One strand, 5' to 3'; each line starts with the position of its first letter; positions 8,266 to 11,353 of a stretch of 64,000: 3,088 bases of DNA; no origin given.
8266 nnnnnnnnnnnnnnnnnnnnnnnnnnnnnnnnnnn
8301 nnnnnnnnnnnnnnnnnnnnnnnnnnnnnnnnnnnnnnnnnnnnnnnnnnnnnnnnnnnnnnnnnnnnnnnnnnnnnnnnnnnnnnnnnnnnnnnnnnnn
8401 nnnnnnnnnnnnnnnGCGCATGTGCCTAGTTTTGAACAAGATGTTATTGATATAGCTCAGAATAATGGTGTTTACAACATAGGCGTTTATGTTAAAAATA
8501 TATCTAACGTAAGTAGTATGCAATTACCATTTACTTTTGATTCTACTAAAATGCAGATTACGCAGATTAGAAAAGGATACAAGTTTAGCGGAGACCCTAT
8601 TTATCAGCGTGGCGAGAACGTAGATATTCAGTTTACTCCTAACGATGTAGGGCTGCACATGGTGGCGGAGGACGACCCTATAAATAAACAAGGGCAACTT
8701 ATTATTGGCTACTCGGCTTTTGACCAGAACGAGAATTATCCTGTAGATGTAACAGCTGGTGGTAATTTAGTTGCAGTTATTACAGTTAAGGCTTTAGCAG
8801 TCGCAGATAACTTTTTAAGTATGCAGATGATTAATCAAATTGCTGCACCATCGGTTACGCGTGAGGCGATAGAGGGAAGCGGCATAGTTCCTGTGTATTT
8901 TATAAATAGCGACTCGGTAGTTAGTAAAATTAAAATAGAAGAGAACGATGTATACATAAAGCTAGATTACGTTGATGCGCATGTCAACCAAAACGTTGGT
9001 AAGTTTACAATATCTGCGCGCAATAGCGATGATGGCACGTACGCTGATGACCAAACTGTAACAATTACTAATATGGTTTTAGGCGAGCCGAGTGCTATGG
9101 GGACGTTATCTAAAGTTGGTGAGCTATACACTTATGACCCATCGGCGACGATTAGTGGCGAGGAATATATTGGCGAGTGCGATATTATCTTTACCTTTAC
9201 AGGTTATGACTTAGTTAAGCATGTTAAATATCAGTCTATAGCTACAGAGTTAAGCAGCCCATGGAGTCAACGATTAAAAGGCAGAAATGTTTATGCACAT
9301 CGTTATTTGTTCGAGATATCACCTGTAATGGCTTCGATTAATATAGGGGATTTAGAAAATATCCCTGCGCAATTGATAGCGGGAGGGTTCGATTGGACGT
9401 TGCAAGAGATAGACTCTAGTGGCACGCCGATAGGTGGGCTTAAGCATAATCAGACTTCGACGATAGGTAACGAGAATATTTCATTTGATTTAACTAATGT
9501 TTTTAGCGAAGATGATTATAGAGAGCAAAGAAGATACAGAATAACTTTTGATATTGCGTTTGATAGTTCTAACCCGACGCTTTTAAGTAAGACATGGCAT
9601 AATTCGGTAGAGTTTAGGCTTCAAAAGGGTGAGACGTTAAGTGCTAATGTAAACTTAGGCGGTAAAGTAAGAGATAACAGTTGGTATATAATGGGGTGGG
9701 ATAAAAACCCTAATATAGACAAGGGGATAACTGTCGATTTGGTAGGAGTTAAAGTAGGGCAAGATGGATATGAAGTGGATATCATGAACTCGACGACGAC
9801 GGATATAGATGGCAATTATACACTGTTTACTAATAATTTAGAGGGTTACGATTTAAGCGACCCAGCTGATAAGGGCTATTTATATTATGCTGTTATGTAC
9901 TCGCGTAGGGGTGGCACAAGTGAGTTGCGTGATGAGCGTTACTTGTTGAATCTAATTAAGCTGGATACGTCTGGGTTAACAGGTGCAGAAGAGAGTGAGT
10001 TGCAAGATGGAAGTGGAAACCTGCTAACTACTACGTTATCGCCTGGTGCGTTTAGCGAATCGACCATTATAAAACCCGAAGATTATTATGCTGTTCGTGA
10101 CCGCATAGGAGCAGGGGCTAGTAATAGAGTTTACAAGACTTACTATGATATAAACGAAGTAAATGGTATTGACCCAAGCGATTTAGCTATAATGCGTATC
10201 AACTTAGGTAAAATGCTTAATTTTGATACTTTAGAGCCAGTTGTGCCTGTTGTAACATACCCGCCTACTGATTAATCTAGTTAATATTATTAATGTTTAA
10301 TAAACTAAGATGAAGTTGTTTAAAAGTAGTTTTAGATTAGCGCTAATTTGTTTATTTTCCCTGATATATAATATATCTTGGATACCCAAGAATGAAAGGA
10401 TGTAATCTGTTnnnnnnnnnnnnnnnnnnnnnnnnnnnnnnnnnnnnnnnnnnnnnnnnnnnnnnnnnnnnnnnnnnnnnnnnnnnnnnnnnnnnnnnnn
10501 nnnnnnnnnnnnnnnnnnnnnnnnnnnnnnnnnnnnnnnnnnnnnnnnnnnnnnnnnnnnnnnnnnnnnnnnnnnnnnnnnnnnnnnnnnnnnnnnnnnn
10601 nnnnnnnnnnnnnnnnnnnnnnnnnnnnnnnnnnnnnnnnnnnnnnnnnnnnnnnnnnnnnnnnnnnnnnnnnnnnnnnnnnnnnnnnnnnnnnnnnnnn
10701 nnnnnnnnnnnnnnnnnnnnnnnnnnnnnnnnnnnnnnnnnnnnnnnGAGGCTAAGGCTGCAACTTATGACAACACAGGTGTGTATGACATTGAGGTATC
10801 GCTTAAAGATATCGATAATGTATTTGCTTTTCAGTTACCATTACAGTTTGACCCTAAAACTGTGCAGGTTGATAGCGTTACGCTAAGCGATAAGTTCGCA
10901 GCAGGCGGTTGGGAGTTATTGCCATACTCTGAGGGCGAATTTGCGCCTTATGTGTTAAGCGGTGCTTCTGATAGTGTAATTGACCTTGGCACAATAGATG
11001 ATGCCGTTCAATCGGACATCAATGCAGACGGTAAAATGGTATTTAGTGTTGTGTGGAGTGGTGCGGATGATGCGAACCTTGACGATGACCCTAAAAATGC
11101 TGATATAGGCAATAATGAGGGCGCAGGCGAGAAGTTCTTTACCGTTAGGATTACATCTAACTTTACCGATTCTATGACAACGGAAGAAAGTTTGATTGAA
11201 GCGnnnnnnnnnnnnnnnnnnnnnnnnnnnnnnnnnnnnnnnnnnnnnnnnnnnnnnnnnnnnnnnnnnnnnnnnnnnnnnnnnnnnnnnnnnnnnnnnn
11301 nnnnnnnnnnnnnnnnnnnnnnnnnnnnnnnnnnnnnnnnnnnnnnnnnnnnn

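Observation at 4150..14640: Every member carries its own cohesin-like module, so daisy chains or branched polymers are possible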

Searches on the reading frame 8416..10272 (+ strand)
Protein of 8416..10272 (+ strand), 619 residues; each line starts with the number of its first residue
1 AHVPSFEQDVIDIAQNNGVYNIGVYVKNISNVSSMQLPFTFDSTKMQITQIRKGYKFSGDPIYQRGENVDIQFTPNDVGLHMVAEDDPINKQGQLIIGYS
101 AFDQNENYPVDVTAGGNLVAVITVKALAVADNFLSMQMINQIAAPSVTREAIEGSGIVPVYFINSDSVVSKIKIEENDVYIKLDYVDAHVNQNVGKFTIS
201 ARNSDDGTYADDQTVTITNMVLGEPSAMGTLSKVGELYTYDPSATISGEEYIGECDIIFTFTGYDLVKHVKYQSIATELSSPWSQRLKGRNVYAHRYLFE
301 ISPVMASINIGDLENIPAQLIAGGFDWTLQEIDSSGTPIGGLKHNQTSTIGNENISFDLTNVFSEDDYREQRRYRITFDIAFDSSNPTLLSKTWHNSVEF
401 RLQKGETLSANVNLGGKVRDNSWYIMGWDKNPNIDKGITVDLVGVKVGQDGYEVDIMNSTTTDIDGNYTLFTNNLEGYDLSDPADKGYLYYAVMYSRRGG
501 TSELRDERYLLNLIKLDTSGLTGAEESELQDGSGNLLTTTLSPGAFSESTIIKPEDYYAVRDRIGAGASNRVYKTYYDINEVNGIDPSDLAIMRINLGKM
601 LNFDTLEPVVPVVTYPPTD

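Call 36: search_protein_representatives(alignment_id=A5)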
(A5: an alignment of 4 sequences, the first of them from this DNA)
Query: 4 sequences, 633 profile positions. Proteins with E-value up to 0.001 (for the whole library): 26; up to 1e-10: 13; up to 1e-30: 3. The best 26 are listed.
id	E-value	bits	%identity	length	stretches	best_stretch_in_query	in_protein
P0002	0.0e+00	1097.3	-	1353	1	2-633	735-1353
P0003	4.4e-247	838.2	-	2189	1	1-615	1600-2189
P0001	1.3e-138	479.8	-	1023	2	430-632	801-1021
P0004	3.4e-23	98.6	-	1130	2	398-605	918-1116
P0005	3.8e-18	81.9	-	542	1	401-611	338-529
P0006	1.0e-17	80.5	-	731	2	392-610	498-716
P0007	9.6e-17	77.3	-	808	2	392-608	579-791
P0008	1.6e-15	73.2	-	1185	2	404-605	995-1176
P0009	3.5e-14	68.8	-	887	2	402-606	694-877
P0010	4.4e-12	61.9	-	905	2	393-606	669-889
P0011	1.2e-11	60.4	-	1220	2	374-628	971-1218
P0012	2.6e-11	59.3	-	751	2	373-605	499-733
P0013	7.5e-11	57.8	-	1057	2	430-610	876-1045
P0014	1.9e-09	53.2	-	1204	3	497-606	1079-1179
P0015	3.5e-09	52.3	-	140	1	496-606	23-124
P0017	1.5e-08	50.2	-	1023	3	528-612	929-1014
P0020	9.2e-07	44.3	-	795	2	377-604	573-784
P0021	1.5e-06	43.6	-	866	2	403-628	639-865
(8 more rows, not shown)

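Call 41: search_protein_families(library=pfam, alignment_id=A7, max_evalue=0.01)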
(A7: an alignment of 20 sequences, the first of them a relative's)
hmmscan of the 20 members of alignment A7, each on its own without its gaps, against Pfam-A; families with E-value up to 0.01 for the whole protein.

A. member 1, P0006 (731 aa): 1 family
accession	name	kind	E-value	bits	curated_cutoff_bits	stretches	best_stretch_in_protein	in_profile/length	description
PF00963.24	Cohesin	-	6.9e-08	33.2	24.1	1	212-341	11-109/139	Cohesin domain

B. families by the number of members that match (of 20 scanned): 17 families
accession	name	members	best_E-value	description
PF00963.24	Cohesin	4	5.7e-09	Cohesin domain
PF13306.12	LRR_5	2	8.1e-36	BspA type Leucine rich repeat region (6 copies)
PF12799.13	LRR_4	2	2.5e-12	Leucine Rich repeats (2 copies)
PF00404.24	Dockerin_1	2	1.9e-10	Dockerin type I domain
PF02368.24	Big_2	2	3.9e-09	Bacterial Ig-like domain (group 2)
PF23623.1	GBD_IRG7_N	2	0.0016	IRG7 N-terminal galactose binding domain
PF00560.39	LRR_1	1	2.6e-20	Leucine Rich Repeat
PF19789.6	DUF6273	1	1.3e-14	Domain of unknown function (DUF6273)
PF13855.12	LRR_8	1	1.1e-12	Leucine rich repeat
PF18998.6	Flg_new_2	1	7.8e-09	Divergent InlB B-repeat domain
PF23598.1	LRR_14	1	1e-07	Leucine-rich repeat region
PF09479.16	Flg_new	1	6.6e-06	Listeria-Bacteroides repeat domain (List_Bact_rpt)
PF13517.12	FG-GAP_3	1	7e-05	FG-GAP-like repeat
PF25013.1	LRR_Zer-1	1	7.3e-05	Zer-1-like, Leucine-rich repeats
PF02415.23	Chlam_PMP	1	0.00066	Chlamydia polymorphic membrane protein (Chlamydia_PMP) repeat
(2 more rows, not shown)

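Call 82: list_cluster_members(proteins=[P0006, P0007, P0008, P0009, P0010, P0011, P0014, P0017, P0020, P0021])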
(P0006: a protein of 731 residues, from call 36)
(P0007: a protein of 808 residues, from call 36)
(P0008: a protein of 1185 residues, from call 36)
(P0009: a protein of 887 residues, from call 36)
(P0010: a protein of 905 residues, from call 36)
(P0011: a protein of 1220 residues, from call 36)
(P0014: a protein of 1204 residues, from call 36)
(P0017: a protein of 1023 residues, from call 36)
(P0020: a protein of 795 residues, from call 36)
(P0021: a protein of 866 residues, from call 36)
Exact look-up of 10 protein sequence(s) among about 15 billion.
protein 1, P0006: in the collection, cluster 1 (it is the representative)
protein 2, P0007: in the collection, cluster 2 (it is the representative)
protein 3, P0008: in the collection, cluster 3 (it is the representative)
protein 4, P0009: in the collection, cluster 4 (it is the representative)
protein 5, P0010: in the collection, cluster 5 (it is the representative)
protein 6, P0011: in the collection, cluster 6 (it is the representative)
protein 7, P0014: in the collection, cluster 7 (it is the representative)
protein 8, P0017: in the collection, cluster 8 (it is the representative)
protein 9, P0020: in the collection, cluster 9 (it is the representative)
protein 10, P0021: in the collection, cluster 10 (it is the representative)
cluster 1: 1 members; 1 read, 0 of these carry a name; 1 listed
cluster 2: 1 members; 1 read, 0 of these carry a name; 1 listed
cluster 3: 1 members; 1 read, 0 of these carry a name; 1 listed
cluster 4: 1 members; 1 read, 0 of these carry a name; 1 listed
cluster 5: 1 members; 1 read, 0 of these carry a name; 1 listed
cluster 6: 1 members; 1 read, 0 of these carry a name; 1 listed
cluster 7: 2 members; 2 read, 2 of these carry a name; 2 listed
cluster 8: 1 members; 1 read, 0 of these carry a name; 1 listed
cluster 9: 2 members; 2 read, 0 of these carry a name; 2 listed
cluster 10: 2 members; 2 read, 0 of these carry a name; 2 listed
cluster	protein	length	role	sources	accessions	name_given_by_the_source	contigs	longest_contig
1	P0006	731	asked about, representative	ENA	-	-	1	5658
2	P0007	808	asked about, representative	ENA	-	-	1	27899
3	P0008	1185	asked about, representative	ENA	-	-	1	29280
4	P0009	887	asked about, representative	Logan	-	-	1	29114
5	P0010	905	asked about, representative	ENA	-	-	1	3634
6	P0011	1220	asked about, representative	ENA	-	-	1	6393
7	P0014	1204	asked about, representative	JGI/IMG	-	hypothetical protein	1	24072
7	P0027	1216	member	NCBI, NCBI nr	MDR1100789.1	MAG: leucine-rich repeat protein [Clostridiales bacterium] | leucine-rich repeat protein [Clostridiales bacterium]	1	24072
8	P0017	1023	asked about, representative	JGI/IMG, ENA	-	-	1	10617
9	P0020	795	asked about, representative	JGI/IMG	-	-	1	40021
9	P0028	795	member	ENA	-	-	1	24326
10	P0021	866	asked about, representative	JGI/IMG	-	-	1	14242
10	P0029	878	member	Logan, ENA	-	-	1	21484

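Call 83: find_encoding_contigs(protein=P0008, flank=10000, max_places=2)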
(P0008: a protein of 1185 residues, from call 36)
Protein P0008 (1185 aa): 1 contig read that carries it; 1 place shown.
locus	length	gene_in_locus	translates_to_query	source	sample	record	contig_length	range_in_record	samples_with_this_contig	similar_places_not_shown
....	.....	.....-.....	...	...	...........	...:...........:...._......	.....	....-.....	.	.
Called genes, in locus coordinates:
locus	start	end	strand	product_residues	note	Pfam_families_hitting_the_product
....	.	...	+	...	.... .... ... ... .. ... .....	-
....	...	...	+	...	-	-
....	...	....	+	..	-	-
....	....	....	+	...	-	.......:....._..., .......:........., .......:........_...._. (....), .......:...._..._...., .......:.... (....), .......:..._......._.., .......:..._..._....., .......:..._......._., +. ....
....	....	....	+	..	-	-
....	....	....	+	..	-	-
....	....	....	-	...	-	-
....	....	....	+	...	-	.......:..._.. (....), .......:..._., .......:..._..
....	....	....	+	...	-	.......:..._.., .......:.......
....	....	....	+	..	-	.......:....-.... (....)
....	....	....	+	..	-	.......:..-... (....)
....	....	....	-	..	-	-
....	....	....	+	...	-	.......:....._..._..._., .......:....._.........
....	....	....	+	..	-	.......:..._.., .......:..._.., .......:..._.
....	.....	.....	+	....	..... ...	-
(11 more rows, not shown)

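Call 84: find_encoding_contigs(protein=P0007, flank=10000, max_places=2)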
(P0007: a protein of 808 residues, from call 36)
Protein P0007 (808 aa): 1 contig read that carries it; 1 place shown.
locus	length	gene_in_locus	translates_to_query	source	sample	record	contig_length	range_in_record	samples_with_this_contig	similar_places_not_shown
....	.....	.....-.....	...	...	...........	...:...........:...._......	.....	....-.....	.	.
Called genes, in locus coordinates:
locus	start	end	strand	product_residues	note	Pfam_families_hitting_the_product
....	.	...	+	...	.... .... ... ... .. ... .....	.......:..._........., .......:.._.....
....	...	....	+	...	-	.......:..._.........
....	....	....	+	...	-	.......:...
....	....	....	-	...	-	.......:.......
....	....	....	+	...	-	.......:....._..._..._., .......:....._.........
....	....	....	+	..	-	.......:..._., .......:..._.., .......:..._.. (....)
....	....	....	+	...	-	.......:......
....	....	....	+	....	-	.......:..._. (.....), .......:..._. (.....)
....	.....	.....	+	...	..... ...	-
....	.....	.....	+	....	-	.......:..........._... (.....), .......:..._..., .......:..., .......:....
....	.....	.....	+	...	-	-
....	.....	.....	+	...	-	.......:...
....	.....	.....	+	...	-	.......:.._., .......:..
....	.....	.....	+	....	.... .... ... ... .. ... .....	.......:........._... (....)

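Call 85: find_encoding_contigs(protein=P0009, flank=10000, max_places=2)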
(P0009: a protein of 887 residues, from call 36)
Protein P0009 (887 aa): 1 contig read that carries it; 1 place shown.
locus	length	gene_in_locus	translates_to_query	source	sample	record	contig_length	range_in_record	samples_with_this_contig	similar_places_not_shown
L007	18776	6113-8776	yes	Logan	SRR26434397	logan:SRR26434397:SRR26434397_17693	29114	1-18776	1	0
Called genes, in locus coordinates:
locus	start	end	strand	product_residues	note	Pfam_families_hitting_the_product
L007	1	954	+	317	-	?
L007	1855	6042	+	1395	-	PF20585:Pectate_lyase_5, PF00404:Dockerin_1 (weak)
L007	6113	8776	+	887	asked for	PF02368:Big_2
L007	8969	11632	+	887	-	PF17936:Big_6 (faint), PF09479:Flg_new, PF00395:SLH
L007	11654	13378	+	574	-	PF00963:Cohesin (faint), PF00395:SLH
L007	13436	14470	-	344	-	PF06030:WxLIP_PGBD, PF11797:WxLIP_HBD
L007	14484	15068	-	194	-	PF13731:WxL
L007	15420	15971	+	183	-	PF00440:TetR_N (weak), PF14278:TetR_C_8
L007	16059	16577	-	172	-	PF13346:ABC2_membrane_5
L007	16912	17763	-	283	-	PF25209:Phage_capsid_4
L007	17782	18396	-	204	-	PF14265:DUF4355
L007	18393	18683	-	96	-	PF08765:Mor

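Call 86: find_encoding_contigs(protein=P0020, flank=10000, max_places=2)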
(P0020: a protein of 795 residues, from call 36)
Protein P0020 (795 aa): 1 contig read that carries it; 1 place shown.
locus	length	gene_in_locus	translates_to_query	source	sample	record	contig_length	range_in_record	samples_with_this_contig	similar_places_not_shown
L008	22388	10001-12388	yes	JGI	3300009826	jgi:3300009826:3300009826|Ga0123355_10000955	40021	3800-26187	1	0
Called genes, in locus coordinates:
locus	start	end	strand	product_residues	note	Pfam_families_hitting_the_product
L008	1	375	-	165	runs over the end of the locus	PF04542:Sigma70_r2, PF08281:Sigma70_r4_2, PF04545:Sigma70_r4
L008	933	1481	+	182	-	PF04542:Sigma70_r2, PF08281:Sigma70_r4_2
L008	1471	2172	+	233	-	PF14285:DUF4367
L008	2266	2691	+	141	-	-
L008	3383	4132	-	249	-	PF01757:Acyl_transf_3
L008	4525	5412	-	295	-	PF02899:Phage_int_SAM_1, PF00589:Phage_integrase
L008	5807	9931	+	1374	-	PF19789:DUF6273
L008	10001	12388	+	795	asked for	-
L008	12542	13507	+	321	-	-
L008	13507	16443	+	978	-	PF09479:Flg_new, PF00395:SLH, PF01476:LysM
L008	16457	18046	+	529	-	PF00963:Cohesin (faint), PF00395:SLH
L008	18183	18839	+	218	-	PF04519:Bactofilin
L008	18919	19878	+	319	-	PF01381:HTH_3, PF12844:HTH_19, PF13022:HTH_Tnp_1_2 (faint), PF13384:HTH_23 (faint), PF01381:HTH_3, PF12844:HTH_19, PF01381:HTH_3, PF12844:HTH_19, +9 more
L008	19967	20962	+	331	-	PF01381:HTH_3, PF07022:Phage_CI_repr (faint), PF12844:HTH_19, PF13022:HTH_Tnp_1_2 (faint), PF01381:HTH_3, PF12844:HTH_19, PF01381:HTH_3, PF12844:HTH_19, +7 more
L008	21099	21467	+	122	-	PF02082:Rrf2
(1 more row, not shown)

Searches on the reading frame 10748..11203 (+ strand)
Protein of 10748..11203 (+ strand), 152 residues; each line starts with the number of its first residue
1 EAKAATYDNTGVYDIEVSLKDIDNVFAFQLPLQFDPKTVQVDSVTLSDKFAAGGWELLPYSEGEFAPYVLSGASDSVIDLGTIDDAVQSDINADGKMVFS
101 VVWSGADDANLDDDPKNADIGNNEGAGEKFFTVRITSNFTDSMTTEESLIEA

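Call 13: search_protein_families(library=pfam, proteins=[window:10748-11203:+], max_evalue=10)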
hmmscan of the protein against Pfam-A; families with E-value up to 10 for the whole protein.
seq(152 aa): 1 family
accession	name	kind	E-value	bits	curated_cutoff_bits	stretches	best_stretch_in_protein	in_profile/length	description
PF00963.24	Cohesin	-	0.0089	16.7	24.1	1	15-50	18-55/139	Cohesin domain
